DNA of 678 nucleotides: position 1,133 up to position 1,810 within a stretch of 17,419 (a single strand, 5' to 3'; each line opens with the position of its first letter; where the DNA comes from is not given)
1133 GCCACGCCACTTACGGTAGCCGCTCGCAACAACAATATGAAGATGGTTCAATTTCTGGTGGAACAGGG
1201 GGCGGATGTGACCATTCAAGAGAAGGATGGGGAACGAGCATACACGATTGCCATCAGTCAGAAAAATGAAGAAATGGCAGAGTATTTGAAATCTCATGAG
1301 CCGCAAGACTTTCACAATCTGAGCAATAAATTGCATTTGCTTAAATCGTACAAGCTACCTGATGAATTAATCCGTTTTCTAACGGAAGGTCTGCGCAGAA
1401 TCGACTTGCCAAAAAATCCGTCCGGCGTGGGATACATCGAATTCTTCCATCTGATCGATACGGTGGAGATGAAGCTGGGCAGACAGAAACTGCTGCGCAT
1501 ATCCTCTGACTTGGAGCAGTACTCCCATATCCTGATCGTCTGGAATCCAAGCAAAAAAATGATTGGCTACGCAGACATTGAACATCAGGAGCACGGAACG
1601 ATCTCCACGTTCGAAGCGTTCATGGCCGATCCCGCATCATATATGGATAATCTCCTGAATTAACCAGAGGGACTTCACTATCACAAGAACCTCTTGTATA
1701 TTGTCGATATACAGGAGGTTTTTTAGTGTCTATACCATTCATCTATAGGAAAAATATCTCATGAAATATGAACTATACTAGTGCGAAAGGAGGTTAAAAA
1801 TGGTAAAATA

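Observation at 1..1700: AT-rich accessory segment carrying an orphan ankyrin-SUKH (SMI1/KNR4-like) immunity-type protein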

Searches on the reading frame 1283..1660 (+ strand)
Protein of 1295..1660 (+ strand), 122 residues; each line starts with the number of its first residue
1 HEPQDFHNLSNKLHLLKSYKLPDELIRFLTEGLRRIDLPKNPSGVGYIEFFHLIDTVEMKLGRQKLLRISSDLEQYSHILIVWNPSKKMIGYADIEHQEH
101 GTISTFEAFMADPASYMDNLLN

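Call 6: search_protein_families(library=pfam, proteins=[window:1310-1660:+], max_evalue=0.01)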
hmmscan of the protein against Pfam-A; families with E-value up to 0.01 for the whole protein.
window:1310-1660:+ (117 aa): 0 families

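Call 7: search_protein_families(library=ncbifam, proteins=[window:1310-1660:+], max_evalue=10)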
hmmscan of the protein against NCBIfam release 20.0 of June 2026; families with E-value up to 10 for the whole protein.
window:1310-1660:+ (117 aa): 1 family
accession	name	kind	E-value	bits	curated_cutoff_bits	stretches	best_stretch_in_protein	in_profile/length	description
NF041192.2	encap_f4c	exception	0.15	12.1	90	1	17-82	10-73/97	family 4C encapsulin nanocompartment shell protein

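Call 8: find_homologous_proteins(query=window:1295-1660:+, max_evalue=0.01)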
Query window:1295-1660:+ (122 aa): 7 proteins with E <= 0.01 among 14 candidates.
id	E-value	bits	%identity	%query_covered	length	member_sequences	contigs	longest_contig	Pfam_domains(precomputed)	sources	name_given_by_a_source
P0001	6.0e-59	215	78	100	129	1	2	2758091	-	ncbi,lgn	ncbi:hypothetical protein ABIC86_000283 [Paenibacillus sp. DS2363]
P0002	3.6e-53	196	79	93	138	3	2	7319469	-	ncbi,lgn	ncbi:hypothetical protein MHB43_19420 [Paenibacillus sp. FSL H8-0317]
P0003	3.4e-44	168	67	93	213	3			PF13606.13,PF13857.13,PF12796.14,PF00023.37,PF13637.13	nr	nr:ankyrin repeat domain-containing protein [Paenibacillus daejeonensis]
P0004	6.4e-39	150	77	71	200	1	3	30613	PF13606.13,PF12796.14,PF00023.37,PF13637.13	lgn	-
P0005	1.6e-33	133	81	61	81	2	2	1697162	-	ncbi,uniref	ncbi:MAG: hypothetical protein ACE3K2_13775 [Paenibacillus sp.]|uniref:hypothetical protein n=1 Tax=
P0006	1.9e-29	120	50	99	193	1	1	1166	PF13637.13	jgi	jgi:ankyrin repeat protein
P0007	1.2e-25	108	47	99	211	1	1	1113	PF13606.13,PF13857.13,PF12796.14,PF00023.37,PF13637.13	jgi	jgi:ankyrin repeat protein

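Call 13: search_solved_structures(query=A2, max_evalue=10, show_alignments=3)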
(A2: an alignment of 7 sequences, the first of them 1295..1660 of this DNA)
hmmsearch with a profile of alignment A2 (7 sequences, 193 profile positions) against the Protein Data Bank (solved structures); distinct sequences matched with E-value up to 10: 479 (the best 60 are shown).
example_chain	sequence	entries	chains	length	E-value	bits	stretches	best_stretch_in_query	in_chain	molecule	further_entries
4rlv_A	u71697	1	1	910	1.1e-38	135.9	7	13-70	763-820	Ankyrin-1, Ankyrin-2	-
7tw3_G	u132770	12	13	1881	1.4e-34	122.5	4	16-67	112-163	Ankyrin-1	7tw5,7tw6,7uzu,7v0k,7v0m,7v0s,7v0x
5leb_A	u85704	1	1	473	2.2e-33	118.7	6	16-68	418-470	DDD_D12_06_D12_06_D12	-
6mol_A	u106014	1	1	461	3.2e-33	118.1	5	15-76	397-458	Monoextended DARPin R12 (M_R12)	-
5le2_A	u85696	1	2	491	7.6e-33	116.9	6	16-68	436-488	DDD_D12_15_D12_15_D12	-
5y4d_A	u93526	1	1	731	2.3e-30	108.8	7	17-64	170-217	Ankyrin-1,Ankyrin-2,Ankyrin-2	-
5lel_A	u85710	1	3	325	1.3e-29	106.4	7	17-69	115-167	DD_Off7_10_3G124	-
5lec_A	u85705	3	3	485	1.7e-28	102.7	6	16-68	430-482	DDD_D12_12_D12_12_D12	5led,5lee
5vkq_A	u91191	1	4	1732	7.1e-28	100.7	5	16-69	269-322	No mechanoreceptor potential C isoform L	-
5le9_A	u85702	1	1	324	3.8e-27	98.3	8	16-68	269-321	DD_Off7_09_3G124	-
5lea_A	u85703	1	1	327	6.1e-26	94.4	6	16-68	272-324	DD_Off7_12_3G124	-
5lem_A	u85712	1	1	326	2.8e-25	92.2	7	15-68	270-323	DD_Off7_11_3G124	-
6ar6_B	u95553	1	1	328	2.8e-25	92.2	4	16-69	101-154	DLD-4 darpin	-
6f5e_A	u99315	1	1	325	5.7e-25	91.2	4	16-69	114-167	DD_D12_10_47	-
9goa_A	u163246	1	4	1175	1.4e-24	90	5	2-69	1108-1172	Alpha-latrotoxin-Lt1a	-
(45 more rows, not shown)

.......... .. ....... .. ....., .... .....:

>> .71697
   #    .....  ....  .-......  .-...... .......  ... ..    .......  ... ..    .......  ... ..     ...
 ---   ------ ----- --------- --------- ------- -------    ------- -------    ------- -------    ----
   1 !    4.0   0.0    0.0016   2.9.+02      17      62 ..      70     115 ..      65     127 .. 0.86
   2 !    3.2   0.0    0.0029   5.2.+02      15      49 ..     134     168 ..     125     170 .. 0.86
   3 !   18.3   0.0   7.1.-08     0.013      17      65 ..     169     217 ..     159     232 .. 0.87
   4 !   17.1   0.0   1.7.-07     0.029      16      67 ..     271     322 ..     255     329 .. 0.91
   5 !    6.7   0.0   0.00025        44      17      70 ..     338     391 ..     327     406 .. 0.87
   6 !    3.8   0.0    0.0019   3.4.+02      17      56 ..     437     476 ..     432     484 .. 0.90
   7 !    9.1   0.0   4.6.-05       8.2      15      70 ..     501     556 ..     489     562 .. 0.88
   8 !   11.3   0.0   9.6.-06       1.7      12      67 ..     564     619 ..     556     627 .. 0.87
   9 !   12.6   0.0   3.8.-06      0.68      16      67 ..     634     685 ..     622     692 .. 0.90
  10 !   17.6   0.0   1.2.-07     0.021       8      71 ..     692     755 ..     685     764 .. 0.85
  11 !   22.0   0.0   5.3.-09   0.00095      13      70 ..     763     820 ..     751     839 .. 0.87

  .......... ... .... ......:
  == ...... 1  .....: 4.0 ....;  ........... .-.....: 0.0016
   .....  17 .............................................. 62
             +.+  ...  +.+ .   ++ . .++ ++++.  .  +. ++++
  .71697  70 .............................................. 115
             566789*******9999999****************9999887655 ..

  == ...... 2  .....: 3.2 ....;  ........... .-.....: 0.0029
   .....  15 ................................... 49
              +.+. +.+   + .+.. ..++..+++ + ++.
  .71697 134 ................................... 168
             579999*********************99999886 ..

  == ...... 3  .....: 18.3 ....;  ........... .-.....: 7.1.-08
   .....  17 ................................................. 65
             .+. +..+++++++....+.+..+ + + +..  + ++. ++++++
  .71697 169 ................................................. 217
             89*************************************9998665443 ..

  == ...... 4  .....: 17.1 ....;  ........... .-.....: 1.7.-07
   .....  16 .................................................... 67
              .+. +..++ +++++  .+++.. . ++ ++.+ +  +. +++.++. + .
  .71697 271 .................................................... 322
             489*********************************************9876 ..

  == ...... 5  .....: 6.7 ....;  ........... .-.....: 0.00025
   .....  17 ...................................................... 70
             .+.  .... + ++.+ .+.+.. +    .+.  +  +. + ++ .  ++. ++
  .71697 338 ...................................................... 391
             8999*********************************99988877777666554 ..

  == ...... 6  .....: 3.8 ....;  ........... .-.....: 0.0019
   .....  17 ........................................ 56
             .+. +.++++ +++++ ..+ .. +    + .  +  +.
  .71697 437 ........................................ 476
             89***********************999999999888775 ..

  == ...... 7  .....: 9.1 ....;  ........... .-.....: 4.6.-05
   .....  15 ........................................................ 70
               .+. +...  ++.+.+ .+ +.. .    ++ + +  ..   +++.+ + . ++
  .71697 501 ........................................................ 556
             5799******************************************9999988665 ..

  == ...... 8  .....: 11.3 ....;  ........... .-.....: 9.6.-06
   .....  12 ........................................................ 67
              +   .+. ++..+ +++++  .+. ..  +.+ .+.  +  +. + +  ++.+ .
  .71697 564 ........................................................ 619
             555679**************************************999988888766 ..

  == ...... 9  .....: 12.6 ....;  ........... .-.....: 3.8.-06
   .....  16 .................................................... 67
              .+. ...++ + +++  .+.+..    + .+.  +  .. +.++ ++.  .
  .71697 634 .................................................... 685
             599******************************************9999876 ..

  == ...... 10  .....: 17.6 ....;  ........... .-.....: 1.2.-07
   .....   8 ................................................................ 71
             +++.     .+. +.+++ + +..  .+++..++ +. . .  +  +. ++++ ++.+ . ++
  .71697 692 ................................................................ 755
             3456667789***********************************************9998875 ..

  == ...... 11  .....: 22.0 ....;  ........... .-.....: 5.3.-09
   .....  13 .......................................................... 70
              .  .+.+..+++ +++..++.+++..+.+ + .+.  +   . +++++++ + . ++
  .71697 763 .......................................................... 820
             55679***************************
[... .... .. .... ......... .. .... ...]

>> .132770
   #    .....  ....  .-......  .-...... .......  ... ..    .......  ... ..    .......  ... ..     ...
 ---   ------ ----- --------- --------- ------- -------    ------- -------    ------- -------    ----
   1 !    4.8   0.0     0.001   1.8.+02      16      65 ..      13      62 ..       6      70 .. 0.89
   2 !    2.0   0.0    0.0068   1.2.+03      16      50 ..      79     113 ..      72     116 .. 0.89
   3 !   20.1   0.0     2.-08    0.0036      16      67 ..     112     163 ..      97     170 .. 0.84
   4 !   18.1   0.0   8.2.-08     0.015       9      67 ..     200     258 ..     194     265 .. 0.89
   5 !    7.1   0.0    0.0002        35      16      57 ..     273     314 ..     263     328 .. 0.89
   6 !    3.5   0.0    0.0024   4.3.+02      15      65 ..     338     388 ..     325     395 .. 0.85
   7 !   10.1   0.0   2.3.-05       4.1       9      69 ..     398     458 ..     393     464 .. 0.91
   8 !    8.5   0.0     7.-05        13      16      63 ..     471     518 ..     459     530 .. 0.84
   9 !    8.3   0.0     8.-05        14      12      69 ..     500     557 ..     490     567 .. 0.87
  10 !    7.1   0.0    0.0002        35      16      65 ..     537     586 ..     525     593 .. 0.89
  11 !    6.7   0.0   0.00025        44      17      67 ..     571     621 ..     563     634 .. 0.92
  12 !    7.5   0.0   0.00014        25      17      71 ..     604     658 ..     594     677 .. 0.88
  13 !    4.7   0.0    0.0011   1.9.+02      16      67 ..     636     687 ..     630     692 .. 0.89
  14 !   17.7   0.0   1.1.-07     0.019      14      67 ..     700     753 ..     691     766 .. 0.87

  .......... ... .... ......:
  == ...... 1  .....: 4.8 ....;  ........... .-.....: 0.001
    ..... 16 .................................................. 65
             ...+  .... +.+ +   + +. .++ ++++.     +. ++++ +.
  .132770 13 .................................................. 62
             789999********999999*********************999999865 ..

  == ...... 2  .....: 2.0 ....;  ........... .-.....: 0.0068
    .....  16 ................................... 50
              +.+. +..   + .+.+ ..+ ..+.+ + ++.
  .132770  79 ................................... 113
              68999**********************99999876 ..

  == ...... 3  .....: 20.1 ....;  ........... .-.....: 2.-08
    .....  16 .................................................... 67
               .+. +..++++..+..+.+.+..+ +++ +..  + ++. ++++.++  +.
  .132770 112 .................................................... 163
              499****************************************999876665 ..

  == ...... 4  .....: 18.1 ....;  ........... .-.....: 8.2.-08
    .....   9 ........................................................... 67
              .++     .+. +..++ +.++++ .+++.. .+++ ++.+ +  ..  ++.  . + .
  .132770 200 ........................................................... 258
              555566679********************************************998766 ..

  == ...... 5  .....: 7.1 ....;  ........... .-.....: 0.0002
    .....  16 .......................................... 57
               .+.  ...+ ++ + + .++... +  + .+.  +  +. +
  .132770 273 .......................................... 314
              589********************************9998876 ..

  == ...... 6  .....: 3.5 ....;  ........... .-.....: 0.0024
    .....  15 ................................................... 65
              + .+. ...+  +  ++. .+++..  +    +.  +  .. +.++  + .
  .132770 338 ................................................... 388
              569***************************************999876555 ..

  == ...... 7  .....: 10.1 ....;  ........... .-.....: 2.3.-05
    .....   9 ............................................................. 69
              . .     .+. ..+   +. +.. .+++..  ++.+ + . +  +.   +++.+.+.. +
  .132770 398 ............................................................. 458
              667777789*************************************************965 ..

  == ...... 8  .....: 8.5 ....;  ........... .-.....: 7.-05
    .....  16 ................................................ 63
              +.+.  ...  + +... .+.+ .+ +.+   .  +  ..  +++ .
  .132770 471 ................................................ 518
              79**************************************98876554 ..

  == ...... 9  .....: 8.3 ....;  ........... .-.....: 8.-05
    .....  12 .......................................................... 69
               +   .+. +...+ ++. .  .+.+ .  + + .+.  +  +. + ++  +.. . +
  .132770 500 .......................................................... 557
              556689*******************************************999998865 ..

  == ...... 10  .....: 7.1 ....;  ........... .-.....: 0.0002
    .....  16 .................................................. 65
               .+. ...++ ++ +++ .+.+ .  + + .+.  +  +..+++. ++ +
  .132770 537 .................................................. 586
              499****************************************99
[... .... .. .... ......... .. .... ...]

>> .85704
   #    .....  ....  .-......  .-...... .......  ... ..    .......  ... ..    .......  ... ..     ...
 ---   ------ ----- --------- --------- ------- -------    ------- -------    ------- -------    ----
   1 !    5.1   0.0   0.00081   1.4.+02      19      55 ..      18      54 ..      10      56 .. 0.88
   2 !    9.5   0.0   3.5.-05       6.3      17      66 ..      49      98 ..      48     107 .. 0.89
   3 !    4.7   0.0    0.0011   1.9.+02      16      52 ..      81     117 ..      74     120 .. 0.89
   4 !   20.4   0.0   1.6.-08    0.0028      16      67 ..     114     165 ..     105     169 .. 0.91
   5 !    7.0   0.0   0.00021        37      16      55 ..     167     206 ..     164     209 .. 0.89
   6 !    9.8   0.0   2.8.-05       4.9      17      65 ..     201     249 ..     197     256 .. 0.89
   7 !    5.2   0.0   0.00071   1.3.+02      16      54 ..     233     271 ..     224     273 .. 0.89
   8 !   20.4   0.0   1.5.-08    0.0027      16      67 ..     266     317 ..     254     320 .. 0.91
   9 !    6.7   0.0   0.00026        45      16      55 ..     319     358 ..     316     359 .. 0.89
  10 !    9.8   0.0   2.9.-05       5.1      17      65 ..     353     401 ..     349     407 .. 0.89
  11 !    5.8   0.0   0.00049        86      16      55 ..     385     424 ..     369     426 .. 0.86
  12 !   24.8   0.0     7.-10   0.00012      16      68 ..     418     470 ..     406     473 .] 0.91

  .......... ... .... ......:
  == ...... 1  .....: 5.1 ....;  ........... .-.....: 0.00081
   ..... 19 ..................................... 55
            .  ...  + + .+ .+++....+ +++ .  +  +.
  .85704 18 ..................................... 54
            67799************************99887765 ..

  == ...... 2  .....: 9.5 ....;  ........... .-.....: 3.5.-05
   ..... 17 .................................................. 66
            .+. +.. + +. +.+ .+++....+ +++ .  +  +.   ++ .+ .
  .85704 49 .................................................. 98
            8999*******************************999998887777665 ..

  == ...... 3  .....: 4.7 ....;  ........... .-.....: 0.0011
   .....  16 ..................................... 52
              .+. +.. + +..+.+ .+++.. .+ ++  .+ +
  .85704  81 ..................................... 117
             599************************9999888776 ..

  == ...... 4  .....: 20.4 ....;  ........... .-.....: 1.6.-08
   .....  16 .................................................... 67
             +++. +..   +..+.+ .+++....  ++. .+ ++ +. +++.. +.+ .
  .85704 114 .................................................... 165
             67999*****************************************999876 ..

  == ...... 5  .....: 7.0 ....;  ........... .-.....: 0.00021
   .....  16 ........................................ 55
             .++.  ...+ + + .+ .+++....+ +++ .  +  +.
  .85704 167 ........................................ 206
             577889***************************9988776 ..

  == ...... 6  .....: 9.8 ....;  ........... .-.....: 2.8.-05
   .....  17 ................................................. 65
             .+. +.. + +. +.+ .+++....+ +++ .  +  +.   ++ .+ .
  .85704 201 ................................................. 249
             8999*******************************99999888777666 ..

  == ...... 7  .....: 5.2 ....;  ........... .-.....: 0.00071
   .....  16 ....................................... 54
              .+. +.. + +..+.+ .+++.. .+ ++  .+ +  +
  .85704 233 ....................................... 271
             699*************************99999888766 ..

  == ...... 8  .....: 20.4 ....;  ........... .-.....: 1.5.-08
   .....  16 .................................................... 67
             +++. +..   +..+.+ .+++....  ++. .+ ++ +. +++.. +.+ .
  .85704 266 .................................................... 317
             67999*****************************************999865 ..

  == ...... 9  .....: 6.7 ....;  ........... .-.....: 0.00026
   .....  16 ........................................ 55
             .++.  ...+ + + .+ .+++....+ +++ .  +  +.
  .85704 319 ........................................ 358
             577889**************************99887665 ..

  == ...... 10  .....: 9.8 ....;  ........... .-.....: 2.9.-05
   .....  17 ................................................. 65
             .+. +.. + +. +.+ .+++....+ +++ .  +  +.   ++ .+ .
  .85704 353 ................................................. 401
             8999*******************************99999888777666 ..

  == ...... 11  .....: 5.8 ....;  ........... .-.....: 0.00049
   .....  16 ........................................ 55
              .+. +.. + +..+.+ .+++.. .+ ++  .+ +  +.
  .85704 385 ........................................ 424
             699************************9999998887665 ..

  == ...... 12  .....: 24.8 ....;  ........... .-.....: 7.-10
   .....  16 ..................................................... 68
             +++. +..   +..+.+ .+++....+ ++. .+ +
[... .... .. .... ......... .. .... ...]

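Call 16: search_solved_structures(query=A3, max_evalue=10, show_alignments=2)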
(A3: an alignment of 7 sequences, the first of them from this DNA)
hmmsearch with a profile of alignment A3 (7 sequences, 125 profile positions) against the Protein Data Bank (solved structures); distinct sequences matched with E-value up to 10: 4.
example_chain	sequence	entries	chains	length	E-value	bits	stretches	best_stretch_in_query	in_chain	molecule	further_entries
2rlc_A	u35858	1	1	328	0.28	14.3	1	39-81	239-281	Choloylglycine hydrolase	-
2rg2_A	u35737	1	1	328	0.28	14.3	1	39-81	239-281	Choloylglycine hydrolase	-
2rf8_A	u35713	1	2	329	0.28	14.3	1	39-81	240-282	Choloylglycine hydrolase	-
2bjf_A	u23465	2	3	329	0.28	14.3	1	39-81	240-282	CHOLOYLGLYCINE HYDROLASE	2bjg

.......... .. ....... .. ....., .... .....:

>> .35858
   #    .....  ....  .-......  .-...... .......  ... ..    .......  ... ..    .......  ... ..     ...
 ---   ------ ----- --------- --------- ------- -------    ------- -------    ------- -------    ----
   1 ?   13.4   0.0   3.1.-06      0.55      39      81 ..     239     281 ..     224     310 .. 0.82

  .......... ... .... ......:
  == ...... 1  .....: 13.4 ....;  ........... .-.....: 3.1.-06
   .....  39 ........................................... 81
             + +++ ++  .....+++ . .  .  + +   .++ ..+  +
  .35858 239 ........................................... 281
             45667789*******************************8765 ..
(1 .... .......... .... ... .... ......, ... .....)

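Call 17: search_protein_families(library=pfam, alignment_id=A3, max_evalue=10)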
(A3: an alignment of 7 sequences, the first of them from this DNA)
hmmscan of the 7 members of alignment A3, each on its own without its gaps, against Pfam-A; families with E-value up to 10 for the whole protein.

A. member 1, seq(123 aa): 0 families

B. families by the number of members that match (of 7 scanned): 3 families
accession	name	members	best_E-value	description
PF00665.32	rve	2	0.1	Integrase core domain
PF06045.17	Rhamnogal_lyase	1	0.016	Rhamnogalacturonate lyase family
PF24893.1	DUF7743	1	0.14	Domain of unknown function (DUF7743)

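Call 22: predict_structure(alignment_id=A2)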
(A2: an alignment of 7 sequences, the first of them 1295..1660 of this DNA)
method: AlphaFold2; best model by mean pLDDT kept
length: 122 residues; sequences in the alignment: 7
mean_pLDDT: 75.4   pTM: 0.63
mean pLDDT of the five models: 75.4, 67.3, 66.3, 65.4, 61.7
residues with pLDDT >= 90: 0; 70-90: 94; 50-70: 18; < 50: 10
segments of 3 or more residues with pLDDT < 50: 1-7
pLDDT, mean of each block of 10 residues (from residue 1): 46 54 80 79 82 75 79 69 86 82 86 86 79
secondary structure, 60 per line:
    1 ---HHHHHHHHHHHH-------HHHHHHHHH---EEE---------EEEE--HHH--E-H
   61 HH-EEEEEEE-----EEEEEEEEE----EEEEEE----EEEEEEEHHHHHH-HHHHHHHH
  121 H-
elements in order: H4-15 H23-31 E35-37 E47-50 E64-70 E76-84 E89-94 E99-105 H106-111 H113-121
